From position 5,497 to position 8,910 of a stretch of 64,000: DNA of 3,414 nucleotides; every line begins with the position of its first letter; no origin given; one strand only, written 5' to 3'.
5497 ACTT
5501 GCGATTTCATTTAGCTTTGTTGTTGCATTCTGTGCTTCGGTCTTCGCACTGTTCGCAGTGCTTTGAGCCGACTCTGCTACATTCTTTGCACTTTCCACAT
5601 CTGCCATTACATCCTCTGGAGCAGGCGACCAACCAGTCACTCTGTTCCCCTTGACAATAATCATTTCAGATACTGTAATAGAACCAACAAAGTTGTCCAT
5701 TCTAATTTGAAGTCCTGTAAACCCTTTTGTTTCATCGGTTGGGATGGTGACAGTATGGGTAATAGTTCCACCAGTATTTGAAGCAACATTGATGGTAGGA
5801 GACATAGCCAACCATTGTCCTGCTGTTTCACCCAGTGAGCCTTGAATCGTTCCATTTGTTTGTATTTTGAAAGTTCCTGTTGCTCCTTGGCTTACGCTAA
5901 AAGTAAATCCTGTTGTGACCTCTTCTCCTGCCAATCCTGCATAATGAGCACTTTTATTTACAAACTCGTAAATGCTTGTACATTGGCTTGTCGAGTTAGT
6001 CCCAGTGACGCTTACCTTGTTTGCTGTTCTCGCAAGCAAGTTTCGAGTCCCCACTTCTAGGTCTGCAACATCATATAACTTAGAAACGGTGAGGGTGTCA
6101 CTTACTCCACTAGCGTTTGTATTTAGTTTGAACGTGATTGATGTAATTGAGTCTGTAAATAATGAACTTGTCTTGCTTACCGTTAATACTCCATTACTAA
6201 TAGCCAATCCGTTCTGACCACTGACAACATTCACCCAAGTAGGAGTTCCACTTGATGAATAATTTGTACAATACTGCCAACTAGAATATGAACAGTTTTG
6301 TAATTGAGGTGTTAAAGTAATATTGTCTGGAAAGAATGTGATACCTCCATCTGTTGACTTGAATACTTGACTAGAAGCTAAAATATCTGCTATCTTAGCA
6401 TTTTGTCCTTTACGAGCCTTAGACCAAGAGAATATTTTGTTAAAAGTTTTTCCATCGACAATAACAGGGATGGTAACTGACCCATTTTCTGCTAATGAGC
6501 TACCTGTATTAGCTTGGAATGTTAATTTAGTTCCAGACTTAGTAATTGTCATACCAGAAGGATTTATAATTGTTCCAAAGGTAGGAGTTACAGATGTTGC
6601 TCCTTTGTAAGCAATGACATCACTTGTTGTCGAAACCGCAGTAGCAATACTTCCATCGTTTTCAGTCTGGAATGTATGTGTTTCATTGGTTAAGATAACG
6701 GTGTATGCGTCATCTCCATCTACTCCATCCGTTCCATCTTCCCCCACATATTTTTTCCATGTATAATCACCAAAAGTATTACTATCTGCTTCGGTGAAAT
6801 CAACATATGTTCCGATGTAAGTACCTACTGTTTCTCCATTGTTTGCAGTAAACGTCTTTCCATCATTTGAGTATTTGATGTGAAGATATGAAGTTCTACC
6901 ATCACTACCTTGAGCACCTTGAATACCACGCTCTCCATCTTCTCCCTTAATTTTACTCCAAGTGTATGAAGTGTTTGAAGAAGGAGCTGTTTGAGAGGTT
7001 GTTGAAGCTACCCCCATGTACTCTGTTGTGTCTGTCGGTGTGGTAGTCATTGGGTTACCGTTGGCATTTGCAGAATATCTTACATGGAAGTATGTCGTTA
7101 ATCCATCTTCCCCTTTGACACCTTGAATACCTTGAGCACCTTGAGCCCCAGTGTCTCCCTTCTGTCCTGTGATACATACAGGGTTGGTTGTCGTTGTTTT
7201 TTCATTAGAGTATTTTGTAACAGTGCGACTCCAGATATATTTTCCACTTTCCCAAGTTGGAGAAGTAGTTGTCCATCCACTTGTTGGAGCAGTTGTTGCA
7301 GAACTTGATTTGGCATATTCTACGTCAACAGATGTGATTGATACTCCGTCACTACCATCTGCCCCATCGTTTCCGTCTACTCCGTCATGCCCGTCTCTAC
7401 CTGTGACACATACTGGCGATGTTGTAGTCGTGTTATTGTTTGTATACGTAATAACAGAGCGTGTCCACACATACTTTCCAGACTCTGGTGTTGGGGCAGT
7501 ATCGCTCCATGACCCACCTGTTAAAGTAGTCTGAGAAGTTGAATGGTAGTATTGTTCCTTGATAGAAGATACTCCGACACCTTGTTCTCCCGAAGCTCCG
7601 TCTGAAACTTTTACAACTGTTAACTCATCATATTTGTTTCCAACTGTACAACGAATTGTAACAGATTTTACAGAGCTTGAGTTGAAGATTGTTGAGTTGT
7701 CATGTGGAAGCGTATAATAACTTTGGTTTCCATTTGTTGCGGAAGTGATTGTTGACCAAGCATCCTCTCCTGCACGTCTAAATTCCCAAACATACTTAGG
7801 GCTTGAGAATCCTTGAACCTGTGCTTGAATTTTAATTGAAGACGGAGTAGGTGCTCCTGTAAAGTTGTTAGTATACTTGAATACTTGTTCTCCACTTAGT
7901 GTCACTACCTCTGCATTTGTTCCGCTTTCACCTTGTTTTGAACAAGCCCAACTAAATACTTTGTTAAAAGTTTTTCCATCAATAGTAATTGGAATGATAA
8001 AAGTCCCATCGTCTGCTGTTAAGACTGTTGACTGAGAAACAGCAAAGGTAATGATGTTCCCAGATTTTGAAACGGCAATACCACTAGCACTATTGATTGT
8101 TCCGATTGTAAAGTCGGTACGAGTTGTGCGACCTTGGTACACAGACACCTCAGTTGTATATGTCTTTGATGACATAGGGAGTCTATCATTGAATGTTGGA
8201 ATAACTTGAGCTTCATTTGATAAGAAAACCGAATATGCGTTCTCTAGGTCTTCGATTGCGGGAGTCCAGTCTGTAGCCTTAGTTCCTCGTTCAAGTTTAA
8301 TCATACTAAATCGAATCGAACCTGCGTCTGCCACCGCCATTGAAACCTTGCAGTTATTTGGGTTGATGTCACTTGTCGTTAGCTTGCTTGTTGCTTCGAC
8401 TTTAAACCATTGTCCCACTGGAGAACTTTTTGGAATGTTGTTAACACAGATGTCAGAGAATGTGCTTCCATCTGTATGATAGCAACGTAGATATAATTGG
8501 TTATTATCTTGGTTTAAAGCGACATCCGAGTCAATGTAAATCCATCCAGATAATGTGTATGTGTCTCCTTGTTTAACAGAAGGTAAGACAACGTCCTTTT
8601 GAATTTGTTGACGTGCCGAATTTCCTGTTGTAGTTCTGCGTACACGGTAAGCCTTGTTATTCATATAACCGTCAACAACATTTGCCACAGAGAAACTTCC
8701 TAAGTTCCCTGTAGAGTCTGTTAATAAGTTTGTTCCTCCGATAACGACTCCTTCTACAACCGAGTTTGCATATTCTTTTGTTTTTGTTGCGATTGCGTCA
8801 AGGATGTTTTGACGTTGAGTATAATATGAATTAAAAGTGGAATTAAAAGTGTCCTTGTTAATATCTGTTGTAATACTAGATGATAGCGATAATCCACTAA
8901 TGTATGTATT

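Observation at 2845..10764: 2639-aa tail fibre built from tandem module triplication plus collagen-like segments; module sharing with the neighbouring 1312-aa fibre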

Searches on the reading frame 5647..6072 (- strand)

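Call 19: search_protein_families(library=pfam, proteins=[window:5647-6072:-], max_evalue=1)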
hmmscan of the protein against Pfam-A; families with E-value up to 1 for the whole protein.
window:5647-6072:- (142 aa): 4 families
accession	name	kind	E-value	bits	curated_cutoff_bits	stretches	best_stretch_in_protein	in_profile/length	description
PF19271.4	Nis1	-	0.0053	17.8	27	1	71-126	43-95/114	Nis1 family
PF10887.13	DUF2686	-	0.052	12.9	25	1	88-132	157-201/285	Protein of unknown function (DUF2686)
PF16395.11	DUF5004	-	0.12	12.8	21.6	1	18-81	83-142/153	Domain of unknown function (DUF5004)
PF12971.12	NAGLU_N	-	0.27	11.5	28.3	0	15-43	36-64/82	Alpha-N-acetylglucosaminidase (NAGLU) N-terminal domain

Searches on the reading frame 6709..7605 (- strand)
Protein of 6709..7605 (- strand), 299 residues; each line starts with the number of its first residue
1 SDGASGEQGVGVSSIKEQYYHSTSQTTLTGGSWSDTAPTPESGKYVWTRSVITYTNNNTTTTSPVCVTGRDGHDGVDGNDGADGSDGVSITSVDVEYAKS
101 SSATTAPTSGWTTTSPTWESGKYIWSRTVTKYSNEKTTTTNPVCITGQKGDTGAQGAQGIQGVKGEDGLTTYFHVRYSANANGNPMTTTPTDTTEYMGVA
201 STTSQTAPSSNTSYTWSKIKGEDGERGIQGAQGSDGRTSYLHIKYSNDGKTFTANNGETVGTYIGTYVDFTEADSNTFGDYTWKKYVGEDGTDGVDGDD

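Call 81: search_dna_similar(query=window:6709-7605:-, collection=phages, mode=protein, max_rows=25, rows=spread)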
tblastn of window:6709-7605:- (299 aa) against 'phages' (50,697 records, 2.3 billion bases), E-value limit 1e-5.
Records with a match: 447; places in all: 930; records where one place covers at least 80% of the query: 117.
Best place of each record, by identity: <60% 447.
By first word of the organism name: Streptococcus 261; Lactobacillus 37; Vibrio 34; Lactococcus 33; Enterococcus 28; Bacteriophage 17; Lacticaseibacillus 12; uncultured 7; Oenococcus 6; Ruminococcus 4; and 8 more.
By host as written in the record: Streptococcus thermophilus 105; - 75; Lactobacillus paracasei 12; Lactococcus lactis 11; Enterococcus faecium 10; Lactococcus lactis SMQ-86 10; Streptococcus thermophilus ST47795 10; Streptococcus thermophilus ST64985 7; and 141 more.
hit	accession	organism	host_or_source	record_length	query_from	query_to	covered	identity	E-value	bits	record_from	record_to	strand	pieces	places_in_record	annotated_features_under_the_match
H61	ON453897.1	Bacteroides phage Versailles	Bacteroides caecimuris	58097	2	283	94%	41.7%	5e-18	208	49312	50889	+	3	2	hypothetical protein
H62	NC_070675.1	Streptococcus phage CHPC877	Streptococcus thermophilus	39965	1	283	91%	37.4%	1e-11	130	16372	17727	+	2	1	capsid and scaffold protein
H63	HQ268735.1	Streptococcus phage Dp-1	Streptococcus pneumoniae strain R6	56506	2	283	94%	35.4%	9e-27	115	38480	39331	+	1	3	antireceptor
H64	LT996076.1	Bacteriophage sp.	-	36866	2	283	94%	33.9%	7e-17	87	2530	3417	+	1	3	record has no annotation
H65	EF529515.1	Streptococcus phage 858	Streptococcus thermophilus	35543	1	249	83%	36.3%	1e-11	124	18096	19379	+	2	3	orf21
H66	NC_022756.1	Lactobacillus phage J-1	Lactobacillus paracasei 27092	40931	1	286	96%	29.3%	2e-13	76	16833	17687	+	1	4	tail fiber protein and host specificity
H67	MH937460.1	Streptococcus phage CHPC640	Streptococcus thermophilus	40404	1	286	96%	27.1%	2e-10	67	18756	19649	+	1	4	hypothetical protein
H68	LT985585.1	Bacteriophage sp.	-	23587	2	168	56%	41.9%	3e-9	64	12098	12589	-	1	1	record has no annotation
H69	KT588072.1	Enterococcus phage IME-EFm5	Enterococcus faecium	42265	2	163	54%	40.7%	4e-8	60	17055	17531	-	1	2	tail assembly protein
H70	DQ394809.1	Lactococcus phage ul36.t1k1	Lactococcus lactis SMQ-86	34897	1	168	56%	38.7%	7e-12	72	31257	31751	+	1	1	putative receptor binding protein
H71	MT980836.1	Ruminococcus phage phiRg507T2_2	[Ruminococcus] gnavus ATCC 29149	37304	150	285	45%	44.6%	2e-21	100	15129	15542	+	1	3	gp16: tail fiber protein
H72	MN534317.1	Lactococcus phage proPhi4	Lactococcus lactis subsp. lactis bv. ...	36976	2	155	52%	38.3%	2e-8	61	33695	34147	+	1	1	putative receptor binding protein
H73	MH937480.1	Streptococcus phage CHPC954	Streptococcus thermophilus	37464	134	283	50%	38.2%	1e-10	123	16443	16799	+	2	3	capsid and scaffold protein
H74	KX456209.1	Lactococcus phage 56701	Lactococcus lactis SMQ-86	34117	1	134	45%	41.8%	2e-6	55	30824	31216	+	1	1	putative receptor binding protein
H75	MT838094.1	Bacteriophage sp.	human fecal samples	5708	8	168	54%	33.7%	3e-8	61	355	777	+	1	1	record has no annotation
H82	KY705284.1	Streptococcus phage P9851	Streptococcus thermophilus ST64985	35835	147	283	46%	35.3%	5e-14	78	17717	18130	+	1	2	antireceptor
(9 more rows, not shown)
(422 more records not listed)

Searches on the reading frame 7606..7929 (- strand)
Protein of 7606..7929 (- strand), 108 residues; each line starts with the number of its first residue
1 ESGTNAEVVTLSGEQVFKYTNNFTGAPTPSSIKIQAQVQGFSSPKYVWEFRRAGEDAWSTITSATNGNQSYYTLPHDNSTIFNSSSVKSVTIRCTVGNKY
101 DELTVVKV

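Call 77: search_solved_structures(query=A6, max_evalue=5, show_alignments=1)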
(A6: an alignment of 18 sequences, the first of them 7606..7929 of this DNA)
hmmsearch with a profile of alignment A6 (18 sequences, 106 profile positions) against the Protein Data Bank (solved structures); distinct sequences matched with E-value up to 5: 4.
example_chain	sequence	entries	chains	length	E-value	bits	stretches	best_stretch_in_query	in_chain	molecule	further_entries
1f97_A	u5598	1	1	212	0.22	15.1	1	17-73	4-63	JUNCTION ADHESION MOLECULE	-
7bll_A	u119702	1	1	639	0.42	14.2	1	39-98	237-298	SusD homolog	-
1ud2_A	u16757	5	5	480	3.3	11.3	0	24-73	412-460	amylase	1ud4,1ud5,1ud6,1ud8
1ud3_A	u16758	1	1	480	3.3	11.3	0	24-73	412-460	amylase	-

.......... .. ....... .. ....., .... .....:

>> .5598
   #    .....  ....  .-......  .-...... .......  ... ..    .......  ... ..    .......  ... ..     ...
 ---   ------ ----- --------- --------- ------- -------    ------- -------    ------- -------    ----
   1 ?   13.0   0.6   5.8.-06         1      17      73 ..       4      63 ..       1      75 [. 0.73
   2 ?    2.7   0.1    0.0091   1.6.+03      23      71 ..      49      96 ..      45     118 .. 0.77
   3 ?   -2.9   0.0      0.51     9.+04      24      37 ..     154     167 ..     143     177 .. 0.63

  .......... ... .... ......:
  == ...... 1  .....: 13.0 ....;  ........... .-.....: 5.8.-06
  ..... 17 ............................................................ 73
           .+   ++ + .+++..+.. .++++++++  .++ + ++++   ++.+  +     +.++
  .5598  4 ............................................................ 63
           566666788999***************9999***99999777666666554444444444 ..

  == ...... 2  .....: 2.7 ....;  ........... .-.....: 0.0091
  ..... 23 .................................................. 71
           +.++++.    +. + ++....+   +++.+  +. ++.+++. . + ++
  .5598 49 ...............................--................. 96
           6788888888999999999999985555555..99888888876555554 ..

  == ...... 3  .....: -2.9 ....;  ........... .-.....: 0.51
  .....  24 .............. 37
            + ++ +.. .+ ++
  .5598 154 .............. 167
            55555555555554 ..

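Call 78: search_protein_families(library=pfam, alignment_id=A6, max_evalue=1)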
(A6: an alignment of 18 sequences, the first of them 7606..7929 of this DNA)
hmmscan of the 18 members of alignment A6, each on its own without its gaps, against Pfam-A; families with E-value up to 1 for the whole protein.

A. member 1, window:7606-7929:- (108 aa): 0 families

B. families by the number of members that match (of 18 scanned): 12 families
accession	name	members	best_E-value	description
PF02012.26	BNR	6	4.5e-05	BNR/Asp-box repeat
PF03639.19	Glyco_hydro_81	1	0.021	Glycosyl hydrolase family 81 N-terminal domain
PF13682.11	CZB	1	0.034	Chemoreceptor zinc-binding domain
PF01357.27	Expansin_C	1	0.038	Expansin C-terminal domain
PF23466.1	WWE_4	1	0.046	WWE domain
PF06823.17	DUF1236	1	0.085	Protein of unknown function (DUF1236)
PF16520.11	Matrix_Borna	1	0.09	ssRNA-binding matrix protein of Bornaviridae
PF08084.16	PROCT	1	0.12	PROCT (NUC072) domain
PF21471.3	Reelin_subrepeat-B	1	0.13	Reelin subrepeat B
PF16820.11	PKD_3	1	0.14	PKD-like domain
PF11917.13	DUF3435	1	0.26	Protein of unknown function (DUF3435)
PF17963.7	Big_9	1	0.27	Bacterial Ig domain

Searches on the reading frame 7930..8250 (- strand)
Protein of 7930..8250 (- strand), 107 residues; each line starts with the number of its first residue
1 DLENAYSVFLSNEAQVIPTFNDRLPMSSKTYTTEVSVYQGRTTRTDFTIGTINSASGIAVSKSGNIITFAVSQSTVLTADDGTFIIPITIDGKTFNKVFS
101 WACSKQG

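Call 76: search_solved_structures(query=A5, max_evalue=5, show_alignments=1)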
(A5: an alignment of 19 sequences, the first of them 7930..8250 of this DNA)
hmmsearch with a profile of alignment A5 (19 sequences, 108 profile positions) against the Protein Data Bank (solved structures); distinct sequences matched with E-value up to 5: 7.
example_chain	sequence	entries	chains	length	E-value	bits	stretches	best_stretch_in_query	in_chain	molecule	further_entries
3sik_A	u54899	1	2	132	0.017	18.8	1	14-81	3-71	Conserved domain protein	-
3sz6_A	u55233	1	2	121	0.046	17.3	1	21-81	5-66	Conserved domain protein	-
7bie_A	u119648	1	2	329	0.17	15.5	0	16-85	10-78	nvWRAP-T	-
7bif_A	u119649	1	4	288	0.45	14.1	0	16-84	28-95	v22WRAP-T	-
7big_A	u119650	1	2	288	0.5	14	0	16-85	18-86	v13WRAP-T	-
7bid_A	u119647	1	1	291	0.73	13.5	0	17-85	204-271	v31WRAP-T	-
5t89_X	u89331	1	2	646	2.2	11.9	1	10-68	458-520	Vascular endothelial growth factor receptor 1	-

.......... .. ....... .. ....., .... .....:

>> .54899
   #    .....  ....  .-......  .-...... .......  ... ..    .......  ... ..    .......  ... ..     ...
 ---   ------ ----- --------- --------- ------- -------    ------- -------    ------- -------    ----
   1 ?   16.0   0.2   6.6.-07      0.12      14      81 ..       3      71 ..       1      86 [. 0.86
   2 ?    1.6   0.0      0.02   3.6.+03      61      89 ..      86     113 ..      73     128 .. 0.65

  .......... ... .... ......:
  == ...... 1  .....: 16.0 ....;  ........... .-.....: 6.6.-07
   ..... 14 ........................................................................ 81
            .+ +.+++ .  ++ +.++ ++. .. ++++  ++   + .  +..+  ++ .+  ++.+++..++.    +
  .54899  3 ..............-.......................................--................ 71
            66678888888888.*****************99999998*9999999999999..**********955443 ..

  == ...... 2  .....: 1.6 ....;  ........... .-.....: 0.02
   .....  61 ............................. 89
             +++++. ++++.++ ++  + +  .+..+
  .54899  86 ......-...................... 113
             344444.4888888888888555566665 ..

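Call 79: search_protein_families(library=pfam, alignment_id=A5, max_evalue=1)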
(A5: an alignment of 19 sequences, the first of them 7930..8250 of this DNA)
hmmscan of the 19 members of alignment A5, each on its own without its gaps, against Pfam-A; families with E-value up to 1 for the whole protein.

A. member 1, window:7930-8250:- (107 aa): 0 families

B. families by the number of members that match (of 19 scanned): 14 families
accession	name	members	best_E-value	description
PF00493.29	MCM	2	0.0069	MCM P-loop domain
PF07532.17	Big_4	1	0.004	Bacterial Ig-like domain (group 4)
PF04263.21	TPK_catalytic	1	0.02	Thiamin pyrophosphokinase, catalytic domain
PF11596.13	DUF3246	1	0.032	Protein of unknown function (DUF3246)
PF03777.18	ChpA-C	1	0.032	ChpA-C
PF00630.25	Filamin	1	0.034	Filamin/ABP280 repeat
PF07390.16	P30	1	0.034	Mycoplasma P30 protein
PF20744.3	gp37_trimer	1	0.037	Tail fibre protein gp37 trimerization region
PF13944.12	Calycin_like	1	0.084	Calycin-like beta-barrel domain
PF02838.20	Glyco_hydro_20b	1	0.1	Glycosyl hydrolase family 20, domain 2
PF08922.17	DUF1905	1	0.15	Domain of unknown function (DUF1905)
PF19466.4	DUF6003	1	0.16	Family of unknown function (DUF6003)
PF12567.14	CD45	1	0.16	Leukocyte receptor CD45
PF12985.13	DUF3869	1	0.69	Domain of unknown function (DUF3869)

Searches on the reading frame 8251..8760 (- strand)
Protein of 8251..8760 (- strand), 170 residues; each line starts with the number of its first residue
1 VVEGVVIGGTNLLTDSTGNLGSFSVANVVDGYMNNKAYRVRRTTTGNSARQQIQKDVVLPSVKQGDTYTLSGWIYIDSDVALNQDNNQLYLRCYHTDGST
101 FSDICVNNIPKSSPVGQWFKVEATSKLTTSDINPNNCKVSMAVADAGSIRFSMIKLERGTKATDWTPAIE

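Call 19: search_protein_families(library=pfam, proteins=[window:8251-8760:-], max_evalue=1)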
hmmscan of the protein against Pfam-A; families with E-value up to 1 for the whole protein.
window:8251-8760:- (170 aa): 5 families
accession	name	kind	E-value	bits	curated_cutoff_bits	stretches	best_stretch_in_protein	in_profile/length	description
PF02018.23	CBM_4_9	-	7.1e-06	26.9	25.9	1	25-131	25-121/136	Carbohydrate binding domain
PF02993.19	MCPVI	-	0.0036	17.6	28.4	1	7-85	18-99/225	Minor capsid protein VI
PF03424.20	CBM_17_28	-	0.0054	17.2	25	1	47-133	31-118/176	Carbohydrate binding domain (family 17/28)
PF25484.1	DUF7907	-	0.035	15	27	1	82-147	15-83/156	Domain of unknown function (DUF7907)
PF16404.10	BT_2262-like_C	-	0.14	12.7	29.6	1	113-154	83-122/125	BT_2262-like, C-terminal domain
